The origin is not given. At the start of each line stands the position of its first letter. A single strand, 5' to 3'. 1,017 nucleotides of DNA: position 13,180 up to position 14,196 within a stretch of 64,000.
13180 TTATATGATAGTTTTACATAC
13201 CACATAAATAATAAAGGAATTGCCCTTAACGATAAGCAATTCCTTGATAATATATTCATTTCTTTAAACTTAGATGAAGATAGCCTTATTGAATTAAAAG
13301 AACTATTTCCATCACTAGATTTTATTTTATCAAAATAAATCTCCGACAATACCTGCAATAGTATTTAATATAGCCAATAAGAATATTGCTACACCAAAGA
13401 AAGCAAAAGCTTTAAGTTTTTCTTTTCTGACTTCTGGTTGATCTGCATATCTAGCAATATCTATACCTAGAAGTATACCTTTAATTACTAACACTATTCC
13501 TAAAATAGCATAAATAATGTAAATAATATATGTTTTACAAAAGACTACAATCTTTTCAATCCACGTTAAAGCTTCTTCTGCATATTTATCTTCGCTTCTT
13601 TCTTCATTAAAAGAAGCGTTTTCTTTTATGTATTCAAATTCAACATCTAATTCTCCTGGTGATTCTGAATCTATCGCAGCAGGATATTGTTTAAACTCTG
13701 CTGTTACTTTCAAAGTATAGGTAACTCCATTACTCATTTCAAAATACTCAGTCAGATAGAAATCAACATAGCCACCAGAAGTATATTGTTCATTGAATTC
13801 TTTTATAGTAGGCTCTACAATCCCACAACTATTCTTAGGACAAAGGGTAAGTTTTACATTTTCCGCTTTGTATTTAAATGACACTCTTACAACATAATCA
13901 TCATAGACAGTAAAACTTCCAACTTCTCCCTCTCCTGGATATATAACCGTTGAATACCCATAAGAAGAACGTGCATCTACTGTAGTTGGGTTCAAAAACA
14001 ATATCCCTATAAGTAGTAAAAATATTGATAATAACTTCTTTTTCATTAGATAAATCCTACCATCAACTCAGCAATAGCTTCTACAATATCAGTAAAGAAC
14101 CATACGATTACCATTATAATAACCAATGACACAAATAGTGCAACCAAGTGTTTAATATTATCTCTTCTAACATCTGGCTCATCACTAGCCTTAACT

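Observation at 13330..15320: Two tandem secreted proteins whose C-termini form a shared VirB2/TrbC-like hairpin fused to large ectodomains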

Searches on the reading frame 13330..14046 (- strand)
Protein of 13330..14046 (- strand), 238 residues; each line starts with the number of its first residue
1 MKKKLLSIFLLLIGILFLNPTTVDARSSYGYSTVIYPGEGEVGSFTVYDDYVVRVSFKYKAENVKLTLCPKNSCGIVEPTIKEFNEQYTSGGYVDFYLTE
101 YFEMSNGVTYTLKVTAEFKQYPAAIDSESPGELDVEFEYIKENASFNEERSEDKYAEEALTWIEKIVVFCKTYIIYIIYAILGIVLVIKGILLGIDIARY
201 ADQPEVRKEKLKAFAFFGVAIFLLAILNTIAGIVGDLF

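Call 4: search_protein_families(library=pfam, proteins=[window:13330-14046:-], max_evalue=10)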
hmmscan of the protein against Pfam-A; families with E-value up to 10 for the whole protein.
window:13330-14046:- (238 aa): 5 families
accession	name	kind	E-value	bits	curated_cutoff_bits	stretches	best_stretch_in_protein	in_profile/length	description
PF02009.21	RIFIN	-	0.019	15.4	32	1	135-193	247-305/327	Rifin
PF03188.21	Cytochrom_B561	-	0.15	12.7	23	1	203-233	100-130/137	Eukaryotic cytochrome b561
PF04123.18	DUF373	-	0.3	10.9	28.3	1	170-233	176-239/335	Domain of unknown function (DUF373)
PF18895.5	T4SS_pilin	-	1.2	9.8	26.6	1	172-234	14-71/71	Type IV secretion system pilin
PF00335.26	Tetraspanin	-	3.4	7.7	32.1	1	172-231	5-67/225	Tetraspanin family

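Call 10: find_homologous_proteins(query=window:13330-14046:-, max_evalue=0.01)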
Query window:13330-14046:- (238 aa): 6 proteins with E <= 0.01 among 2097 candidates.
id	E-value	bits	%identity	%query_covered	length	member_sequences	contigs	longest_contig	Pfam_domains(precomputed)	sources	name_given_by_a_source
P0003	6.7e-150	515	100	100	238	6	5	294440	-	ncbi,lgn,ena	-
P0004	1.5e-72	262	51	100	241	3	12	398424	-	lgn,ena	-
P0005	1.1e-71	259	50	100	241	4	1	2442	-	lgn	-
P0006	1.3e-66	243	50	100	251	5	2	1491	-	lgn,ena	-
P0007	1.5e-66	242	49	100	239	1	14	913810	-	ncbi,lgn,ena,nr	ncbi:MAG: hypothetical protein IKJ30_03660 [Bacilli bacterium]|nr:hypothetical protein [Bacilli bact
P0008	1.8e-27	115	35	100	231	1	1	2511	-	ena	-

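Call 11: find_encoding_contigs(protein=P0007, flank=10000, max_places=3)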
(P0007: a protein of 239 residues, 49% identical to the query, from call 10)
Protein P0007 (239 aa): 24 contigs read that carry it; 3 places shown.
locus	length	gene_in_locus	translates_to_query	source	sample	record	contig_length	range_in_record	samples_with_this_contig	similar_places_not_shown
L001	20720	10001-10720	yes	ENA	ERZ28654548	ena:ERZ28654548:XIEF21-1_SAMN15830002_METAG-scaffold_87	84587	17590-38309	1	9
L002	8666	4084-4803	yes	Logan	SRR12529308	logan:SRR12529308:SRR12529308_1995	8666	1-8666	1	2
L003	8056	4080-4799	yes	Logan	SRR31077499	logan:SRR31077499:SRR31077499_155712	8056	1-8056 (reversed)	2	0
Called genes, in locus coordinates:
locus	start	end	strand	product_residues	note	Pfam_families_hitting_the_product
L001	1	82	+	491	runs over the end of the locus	PF09547:SpoIVA_ATPase, PF20438:SpoIVA_middle, PF20439:SpoIVA_C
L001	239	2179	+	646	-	-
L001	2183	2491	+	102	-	-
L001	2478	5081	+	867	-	PF01935:DUF87, PF12846:AAA_10 (weak), PF19044:P-loop_TraG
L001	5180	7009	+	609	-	PF00009:GTP_EFTU, PF01926:MMR_HSR1 (weak), PF22042:EF-G_D2, PF03144:GTP_EFTU_D2, PF14492:EFG_III, PF00679:EFG_C, PF21018:BipA_C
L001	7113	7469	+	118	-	-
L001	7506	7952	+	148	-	PF02502:LacAB_rpiB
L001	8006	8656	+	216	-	PF01551:Peptidase_M23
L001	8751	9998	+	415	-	-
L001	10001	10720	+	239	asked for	-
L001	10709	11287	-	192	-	PF01205:Impact_N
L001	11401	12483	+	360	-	PF00270:DEAD, PF04851:ResIII, PF00271:Helicase_C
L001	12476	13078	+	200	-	-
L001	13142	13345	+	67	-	PF00313:CSD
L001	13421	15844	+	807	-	PF07517:SecA_DEAD, PF01043:SecA_PP_bind, PF21090:P-loop_SecA, PF07516:SecA_SW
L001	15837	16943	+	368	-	PF03462:PCRF, PF00472:RF-1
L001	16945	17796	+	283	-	PF02588:YitT_membrane, PF10035:DUF2179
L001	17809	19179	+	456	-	PF00595:PDZ (weak), PF17820:PDZ_6 (weak), PF03572:Peptidase_S41, PF01471:PG_binding_1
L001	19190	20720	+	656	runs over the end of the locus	PF00270:DEAD (faint), PF04851:ResIII, PF17757:UvrB_inter, PF27431:UvrB_3rd, PF00271:Helicase_C, PF12344:UvrB, PF02151:UVR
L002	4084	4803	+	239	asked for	-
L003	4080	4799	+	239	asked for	-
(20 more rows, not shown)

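Call 12: find_encoding_contigs(protein=P0004, flank=10000, max_places=3)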
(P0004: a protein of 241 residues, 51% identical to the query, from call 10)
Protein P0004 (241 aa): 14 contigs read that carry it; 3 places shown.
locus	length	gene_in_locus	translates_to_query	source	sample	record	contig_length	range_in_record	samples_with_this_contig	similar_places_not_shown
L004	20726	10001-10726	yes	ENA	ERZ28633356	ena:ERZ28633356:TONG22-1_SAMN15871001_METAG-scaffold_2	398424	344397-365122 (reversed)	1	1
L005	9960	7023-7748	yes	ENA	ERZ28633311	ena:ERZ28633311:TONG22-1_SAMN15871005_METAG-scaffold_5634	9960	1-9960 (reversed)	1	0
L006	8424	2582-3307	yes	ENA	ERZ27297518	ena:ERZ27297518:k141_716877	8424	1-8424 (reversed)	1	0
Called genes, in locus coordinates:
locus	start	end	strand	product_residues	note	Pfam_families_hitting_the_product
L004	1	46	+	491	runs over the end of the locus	PF09547:SpoIVA_ATPase, PF20438:SpoIVA_middle, PF20439:SpoIVA_C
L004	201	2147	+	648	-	-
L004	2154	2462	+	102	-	-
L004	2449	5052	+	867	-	PF01935:DUF87, PF12846:AAA_10 (weak), PF19044:P-loop_TraG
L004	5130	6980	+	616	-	PF00009:GTP_EFTU, PF01926:MMR_HSR1 (weak), PF03144:GTP_EFTU_D2, PF22042:EF-G_D2, PF14492:EFG_III, PF00679:EFG_C, PF21018:BipA_C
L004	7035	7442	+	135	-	-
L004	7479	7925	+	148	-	PF02502:LacAB_rpiB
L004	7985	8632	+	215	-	PF01551:Peptidase_M23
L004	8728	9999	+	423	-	-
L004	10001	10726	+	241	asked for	-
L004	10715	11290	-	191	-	PF01205:Impact_N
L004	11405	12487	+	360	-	PF00270:DEAD, PF04851:ResIII, PF00271:Helicase_C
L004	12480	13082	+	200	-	-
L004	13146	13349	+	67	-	PF00313:CSD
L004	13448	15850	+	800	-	PF07517:SecA_DEAD, PF01043:SecA_PP_bind, PF21090:P-loop_SecA, PF07516:SecA_SW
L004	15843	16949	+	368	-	PF03462:PCRF, PF00472:RF-1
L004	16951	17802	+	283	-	PF02588:YitT_membrane, PF10035:DUF2179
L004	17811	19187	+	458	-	PF17820:PDZ_6 (weak), PF03572:Peptidase_S41, PF08823:PG_binding_2 (faint), PF01471:PG_binding_1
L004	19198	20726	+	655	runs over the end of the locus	PF00270:DEAD (faint), PF04851:ResIII, PF17757:UvrB_inter, PF27431:UvrB_3rd, PF00271:Helicase_C, PF12344:UvrB, PF02151:UVR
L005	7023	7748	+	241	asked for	-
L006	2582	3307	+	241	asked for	-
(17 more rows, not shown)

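Call 22: search_protein_families(library=pfam, proteins=[P0004, P0005, P0006, P0007, P0008], max_evalue=10)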
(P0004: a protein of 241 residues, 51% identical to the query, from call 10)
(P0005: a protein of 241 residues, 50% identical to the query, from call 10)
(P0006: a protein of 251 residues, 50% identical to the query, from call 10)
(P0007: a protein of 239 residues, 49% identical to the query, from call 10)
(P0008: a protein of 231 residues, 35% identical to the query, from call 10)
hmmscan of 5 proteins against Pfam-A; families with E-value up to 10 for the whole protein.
P0004 (241 aa): 4 families
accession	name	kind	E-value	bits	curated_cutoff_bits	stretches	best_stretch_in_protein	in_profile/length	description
PF20990.2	DUF2207_C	-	0.045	13.9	33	1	137-232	111-180/247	Predicted membrane protein (DUF2207) C-terminal domain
PF02009.21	RIFIN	-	0.1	12.9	32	1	66-190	172-300/327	Rifin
PF01733.24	Nucleoside_tran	-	0.35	10.6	29.8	1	140-200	104-166/309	Nucleoside transporter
PF18895.5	T4SS_pilin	-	0.67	10.5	26.6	1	172-236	12-71/71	Type IV secretion system pilin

P0005 (241 aa): 1 family
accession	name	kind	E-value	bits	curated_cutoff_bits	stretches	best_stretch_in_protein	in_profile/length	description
PF20990.2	DUF2207_C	-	0.13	12.4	33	1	149-232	121-180/247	Predicted membrane protein (DUF2207) C-terminal domain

P0006 (251 aa): 1 family
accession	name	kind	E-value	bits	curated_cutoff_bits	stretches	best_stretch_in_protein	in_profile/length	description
PF18895.5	T4SS_pilin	-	0.0045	17.5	26.6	1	184-246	14-71/71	Type IV secretion system pilin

P0007 (239 aa): 1 family
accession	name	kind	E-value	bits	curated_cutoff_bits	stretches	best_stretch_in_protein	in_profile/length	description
PF06143.16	Baculo_11_kDa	-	0.1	12.6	28.4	1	173-208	38-70/84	Baculovirus 11 kDa family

P0008 (231 aa): 5 families
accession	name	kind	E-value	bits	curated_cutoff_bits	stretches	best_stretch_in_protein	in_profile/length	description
PF09635.15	MetRS-N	-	0.0071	17.3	24.8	1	45-120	6-78/121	MetRS-N binding domain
PF03994.20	DUF350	-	0.051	14.1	26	1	165-221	77-130/133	Domain of Unknown Function (DUF350)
PF18895.5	T4SS_pilin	-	0.14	12.7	26.6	1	167-221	16-66/71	Type IV secretion system pilin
PF12963.12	DUF3852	-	0.39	11.6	25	1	153-215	39-95/107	Protein of unknown function (DUF3852)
PF16079.10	Phage_holin_5_2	-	0.39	11.5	29.2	1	152-184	8-40/76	Phage holin family Hol44, in holin superfamily V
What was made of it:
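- Other weak hits to unrelated membrane families appear for single proteins (calls 4, 22).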

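Call 24: search_protein_families(library=ncbifam, proteins=[window:13330-14046:-], max_evalue=0.1)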
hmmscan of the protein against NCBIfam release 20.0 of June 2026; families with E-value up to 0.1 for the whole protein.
window:13330-14046:- (238 aa): 1 family
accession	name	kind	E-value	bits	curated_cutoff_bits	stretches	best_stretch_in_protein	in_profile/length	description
NF045849.1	ICE_MMCAP2_0565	equivalog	0.0032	17.1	40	1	173-234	15-76/80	Mbov_0395 family pilin-like conjugal transfer protein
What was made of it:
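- A and B score below the curated thresholds (calls 4, 22, 24).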

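Call 27: predict_structure(alignment_id=A2)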
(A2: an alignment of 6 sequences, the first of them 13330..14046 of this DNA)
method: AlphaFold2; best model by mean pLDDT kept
length: 238 residues; sequences in the alignment: 6
mean_pLDDT: 74.0   pTM: 0.52
mean pLDDT of the five models: 74.0, 73.3, 72.8, 71.6, 70.1
residues with pLDDT >= 90: 15; 70-90: 145; 50-70: 57; < 50: 21
segments of 3 or more residues with pLDDT < 50: 18-25, 157-161, 235-238
pLDDT, mean of each block of 10 residues (from residue 1): 61 54 54 80 86 87 90 75 84 84 88 89 72 88 67 51 53 67 78 79 78 79 74 51
secondary structure, 60 per line:
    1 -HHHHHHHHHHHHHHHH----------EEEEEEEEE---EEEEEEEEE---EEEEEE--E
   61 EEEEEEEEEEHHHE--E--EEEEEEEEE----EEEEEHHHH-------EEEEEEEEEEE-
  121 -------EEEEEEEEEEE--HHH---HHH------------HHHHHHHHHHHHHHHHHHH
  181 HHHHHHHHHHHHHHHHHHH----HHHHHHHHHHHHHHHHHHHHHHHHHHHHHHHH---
elements in order: H2-17 E28-36 E40-48 E52-57 E60-70 E80-88 E93-97 H98-101 E109-119 E128-138 H162-199 H204-235
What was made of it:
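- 13582..13971 (-): Gene B ectodomain (aa 26-155): an Ig/FN3-like beta-sandwich with two invariant cysteines, then an acidic linker. The AF2 model has pLDDT 80-90 over the sandwich (call 27).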

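Call 32: fold_search(model_id=the predicted structure, library=pdb)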
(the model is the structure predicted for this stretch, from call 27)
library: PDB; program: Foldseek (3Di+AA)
matches with E <= 10: 773; with E <= 0.001: 1
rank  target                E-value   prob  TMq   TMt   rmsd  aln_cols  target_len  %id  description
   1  4nzd_C                9.5e-04  0.99  0.24  0.26  13.7       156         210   15  Interleukin 21 receptor (released 2014-12-17)
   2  3teu                  2.8e-03  1.00  0.25  0.51   8.9       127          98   19  Crystal structure of fibcon (released 2012-05-16)
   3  3sd2                  5.6e-03  0.98  0.22  0.48   7.2       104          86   14  Crystal structure of a putative member of duf3244 protein family (BT_3571) from Bacteroides thetaiotaomicron vpi-5482 at (released 2011-06-29)
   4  8fia_A                6.3e-03  0.44  0.16  0.04  17.3       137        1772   12  The structure of fly Teneurin self assembly (released 2023-05-03)
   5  9cqi_B                7.0e-03  0.99  0.24  0.46   9.0       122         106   15  CRYSTAL STRUCTURE OF GAGA-DOG HSP47(36-418) IN COMPLEX WITH ADNECTIN-44 (released 2024-10-30)
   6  5dc0_A                7.5e-03  0.98  0.22  0.46   8.6       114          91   13  CRYSTAL STRUCTURE OF MONOBODY GG3/ABL1 SH2 DOMAIN COMPLEX (released 2016-03-02)
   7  6fb3_A                7.5e-03  0.60  0.17  0.03  18.6       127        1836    9  Teneurin 2 Partial Extracellular Domain (released 2018-03-28)
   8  2qbw_A                9.9e-03  0.99  0.24  0.29  10.3       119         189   11  The crystal structure of PDZ-Fibronectin fusion protein (released 2008-04-22)
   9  5ecj_E                1.1e-02  0.97  0.23  0.49  10.9       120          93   11  Crystal structure of monobody Mb(S4) bound to Prdm14 in complex with Mtgr1 (released 2015-12-02)
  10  8ezg_B                1.3e-02  0.98  0.23  0.50   7.9       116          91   13  Monobody 12D1 bound to KRAS(G12D) (released 2023-07-19)
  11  7ban_A                1.3e-02  0.47  0.17  0.03  18.5       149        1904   12  human Teneurin4 Mut C2 (released 2022-01-12)
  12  5l2h_D                1.6e-02  0.98  0.23  0.48   7.3       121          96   13  Crystal Structure of W26A mutant of anti-EGFR Centyrin P54AR4-83v2 (released 2016-11-02)
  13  6ce7_B                1.6e-02  0.96  0.24  0.10  10.0       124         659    8  Insulin Receptor ectodomain in complex with one insulin molecule (released 2018-03-14)
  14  6zzd_C                1.6e-02  0.94  0.22  0.43  12.2       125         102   11  MB_CRS6-13 bound to CrSAS-6_N (released 2021-07-07)
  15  4ov6_F                1.6e-02  0.91  0.22  0.42   7.3       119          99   18  Crystal structure of PCSK9(53-451) with Adnectin (released 2014-07-02)
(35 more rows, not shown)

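Call 33: search_protein_families(library=ncbifam, alignment_id=A4, max_evalue=0.001)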
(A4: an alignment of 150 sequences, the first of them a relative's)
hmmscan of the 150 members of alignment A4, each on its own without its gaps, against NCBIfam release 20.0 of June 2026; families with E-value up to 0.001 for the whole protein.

A. member 1, P0008 (231 aa): 1 family
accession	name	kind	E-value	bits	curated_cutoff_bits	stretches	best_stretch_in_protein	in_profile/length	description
NF045849.1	ICE_MMCAP2_0565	equivalog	0.00029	20.4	40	1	167-228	17-78/80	Mbov_0395 family pilin-like conjugal transfer protein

B. families by the number of members that match (of 150 scanned): 16 families
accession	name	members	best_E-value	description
NF045849.1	ICE_MMCAP2_0565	108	3.7e-13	Mbov_0395 family pilin-like conjugal transfer protein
NF006071.0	PRK08215.1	1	1.5e-21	RNA polymerase sporulation sigma factor SigG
TIGR02850.1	spore_sigG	1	7.3e-21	RNA polymerase sporulation sigma factor SigG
NF004052.0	PRK05572.1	1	5.5e-08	SigF/SigG family RNA polymerase sporulation sigma factor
NF004471.0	PRK05803.1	1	1.3e-06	RNA polymerase sporulation sigma factor SigK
TIGR02846.1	spore_sigmaK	1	1.9e-06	RNA polymerase sporulation sigma factor SigK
TIGR02835.1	spore_sigmaE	1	2.3e-05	RNA polymerase sporulation sigma factor SigE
NF006158.0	PRK08301.1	1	2.6e-05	RNA polymerase sporulation sigma factor SigE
NF047991.1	RP671aFamTckup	1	6.8e-05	RP671a family tick cell line-upregulated protein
NF006666.0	PRK09210.1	1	0.00012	RNA polymerase sigma factor RpoD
TIGR03745.1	conj_TIGR03745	1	0.00027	TIGR03745 family integrating conjugative element membrane protein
TIGR02885.1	spore_sigF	1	0.00033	RNA polymerase sporulation sigma factor SigF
NF003958.0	PRK05454.2-1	1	0.00048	glucans biosynthesis glucosyltransferase MdoH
NF053819.1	EF0750_LPXTG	1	0.00053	EF2685/EF0750 family sortase-dependent surface protein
NF045889.1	ICE_Mbov_0396_TM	1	0.00082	Mbov_0396 family ICE element transmembrane protein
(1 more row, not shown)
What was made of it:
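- On NCBIfam NF045849 (Mbov_0395 family pilin-like conjugal transfer protein): 108 of 150 family members match at E<=1e-3 (call 33).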

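Call 34: search_protein_families(library=pfam, alignment_id=A4, max_evalue=0.001)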
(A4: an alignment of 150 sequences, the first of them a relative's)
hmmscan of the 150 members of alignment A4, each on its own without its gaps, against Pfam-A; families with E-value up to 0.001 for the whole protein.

A. member 1, P0008 (231 aa): 0 families

B. families by the number of members that match (of 150 scanned): 5 families
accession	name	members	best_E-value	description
PF18895.5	T4SS_pilin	78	5.6e-09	Type IV secretion system pilin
PF16943.10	T4SS_CagC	2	0.0004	Cag pathogenicity island, type IV secretory system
PF12963.12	DUF3852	1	0.00028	Protein of unknown function (DUF3852)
PF07666.16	MpPF26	1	0.00051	M penetrans paralogue family 26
PF19389.4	DUF5964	1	0.00081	Family of unknown function (DUF5964)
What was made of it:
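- On Pfam PF18895 T4SS_pilin: 78 of 150 family members match at E<=1e-3, best E 5.6e-9 (call 34).
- On Maff2 / PrgF-type small monoderm T4SS proteins: No Maff2 or PrgF hit appears in the Pfam scans of A, B, their tails or the relatives (calls 4, 22, 34).
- Closest known: Pfam PF18895 T4SS_pilin, including the VirB2-like pilin arrays of Patescibacteria. Same: It is a weak but recurrent profile match (calls 22, 34).
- Two members hit CagC and one hits an ICE membrane protein family, TIGR03745 (calls 33, 34).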
